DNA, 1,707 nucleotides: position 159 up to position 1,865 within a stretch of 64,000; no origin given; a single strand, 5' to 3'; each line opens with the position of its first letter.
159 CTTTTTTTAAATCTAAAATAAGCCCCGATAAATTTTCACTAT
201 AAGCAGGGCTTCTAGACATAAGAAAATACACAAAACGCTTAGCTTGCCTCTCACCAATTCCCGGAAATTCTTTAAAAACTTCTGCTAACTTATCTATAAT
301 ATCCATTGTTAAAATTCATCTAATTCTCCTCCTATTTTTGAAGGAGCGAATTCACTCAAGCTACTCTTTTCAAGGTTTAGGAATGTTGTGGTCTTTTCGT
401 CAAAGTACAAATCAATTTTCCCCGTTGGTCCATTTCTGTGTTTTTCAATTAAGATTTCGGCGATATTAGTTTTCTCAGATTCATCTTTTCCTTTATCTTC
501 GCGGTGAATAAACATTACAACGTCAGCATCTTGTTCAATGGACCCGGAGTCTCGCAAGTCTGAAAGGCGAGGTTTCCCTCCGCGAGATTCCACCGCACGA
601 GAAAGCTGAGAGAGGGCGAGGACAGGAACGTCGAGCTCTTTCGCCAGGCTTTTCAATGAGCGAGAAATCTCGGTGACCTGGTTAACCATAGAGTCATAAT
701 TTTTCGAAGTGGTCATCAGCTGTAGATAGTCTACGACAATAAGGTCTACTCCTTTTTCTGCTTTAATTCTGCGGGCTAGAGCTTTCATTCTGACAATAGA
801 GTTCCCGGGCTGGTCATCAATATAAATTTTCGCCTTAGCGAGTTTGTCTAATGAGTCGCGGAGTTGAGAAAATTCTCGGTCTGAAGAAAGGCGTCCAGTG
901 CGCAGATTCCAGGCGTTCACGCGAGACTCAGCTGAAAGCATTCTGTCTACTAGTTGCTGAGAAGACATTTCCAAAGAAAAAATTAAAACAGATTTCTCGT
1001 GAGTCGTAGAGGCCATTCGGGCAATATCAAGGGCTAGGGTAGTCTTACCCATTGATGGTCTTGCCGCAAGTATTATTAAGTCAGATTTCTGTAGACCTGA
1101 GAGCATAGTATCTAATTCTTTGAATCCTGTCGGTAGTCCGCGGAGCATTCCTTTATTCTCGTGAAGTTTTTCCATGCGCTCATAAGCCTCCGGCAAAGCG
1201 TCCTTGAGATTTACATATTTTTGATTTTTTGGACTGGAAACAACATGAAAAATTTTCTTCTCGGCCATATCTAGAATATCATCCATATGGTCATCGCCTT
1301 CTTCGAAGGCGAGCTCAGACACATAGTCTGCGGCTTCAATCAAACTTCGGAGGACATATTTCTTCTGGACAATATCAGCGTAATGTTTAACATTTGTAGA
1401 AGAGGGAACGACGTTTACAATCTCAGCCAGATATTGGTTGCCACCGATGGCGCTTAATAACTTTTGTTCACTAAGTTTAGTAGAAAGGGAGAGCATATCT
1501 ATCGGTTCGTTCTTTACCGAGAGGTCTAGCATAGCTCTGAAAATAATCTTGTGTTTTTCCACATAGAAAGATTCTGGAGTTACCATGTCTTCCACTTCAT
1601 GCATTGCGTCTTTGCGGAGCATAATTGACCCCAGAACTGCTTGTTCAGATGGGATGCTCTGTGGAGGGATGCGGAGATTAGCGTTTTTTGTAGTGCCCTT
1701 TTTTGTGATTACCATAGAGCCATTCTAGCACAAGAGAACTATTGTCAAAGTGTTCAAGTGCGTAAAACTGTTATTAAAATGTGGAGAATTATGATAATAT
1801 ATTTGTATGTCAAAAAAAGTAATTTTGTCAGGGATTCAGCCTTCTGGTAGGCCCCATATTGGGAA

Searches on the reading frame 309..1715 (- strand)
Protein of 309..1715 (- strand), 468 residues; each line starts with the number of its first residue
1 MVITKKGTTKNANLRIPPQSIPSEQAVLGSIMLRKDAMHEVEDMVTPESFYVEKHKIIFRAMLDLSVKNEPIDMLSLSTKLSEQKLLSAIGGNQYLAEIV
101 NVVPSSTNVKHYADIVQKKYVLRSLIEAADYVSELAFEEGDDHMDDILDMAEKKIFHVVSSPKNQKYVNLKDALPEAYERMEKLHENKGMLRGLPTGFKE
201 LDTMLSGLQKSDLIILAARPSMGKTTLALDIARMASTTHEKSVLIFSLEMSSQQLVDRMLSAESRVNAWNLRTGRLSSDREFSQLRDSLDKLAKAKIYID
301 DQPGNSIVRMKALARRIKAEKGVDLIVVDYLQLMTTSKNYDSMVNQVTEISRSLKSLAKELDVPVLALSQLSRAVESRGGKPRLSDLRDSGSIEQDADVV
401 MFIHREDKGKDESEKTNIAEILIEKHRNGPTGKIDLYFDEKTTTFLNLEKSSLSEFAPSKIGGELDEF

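Call 18: find_encoding_contigs(protein=window:309-1715:-, flank=10000, max_places=1)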
Protein window:309-1715:- (468 aa): 2 contigs read that carry it; 1 place shown.
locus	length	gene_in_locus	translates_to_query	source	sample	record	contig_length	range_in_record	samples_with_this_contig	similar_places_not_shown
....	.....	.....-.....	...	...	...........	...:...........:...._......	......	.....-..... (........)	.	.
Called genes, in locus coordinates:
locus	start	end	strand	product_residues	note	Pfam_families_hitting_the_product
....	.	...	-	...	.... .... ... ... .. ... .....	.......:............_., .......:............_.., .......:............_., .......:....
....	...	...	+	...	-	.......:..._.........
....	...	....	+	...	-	-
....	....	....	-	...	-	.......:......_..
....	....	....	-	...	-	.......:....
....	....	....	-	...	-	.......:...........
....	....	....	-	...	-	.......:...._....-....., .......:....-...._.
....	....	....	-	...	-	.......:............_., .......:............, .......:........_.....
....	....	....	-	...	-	-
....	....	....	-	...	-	-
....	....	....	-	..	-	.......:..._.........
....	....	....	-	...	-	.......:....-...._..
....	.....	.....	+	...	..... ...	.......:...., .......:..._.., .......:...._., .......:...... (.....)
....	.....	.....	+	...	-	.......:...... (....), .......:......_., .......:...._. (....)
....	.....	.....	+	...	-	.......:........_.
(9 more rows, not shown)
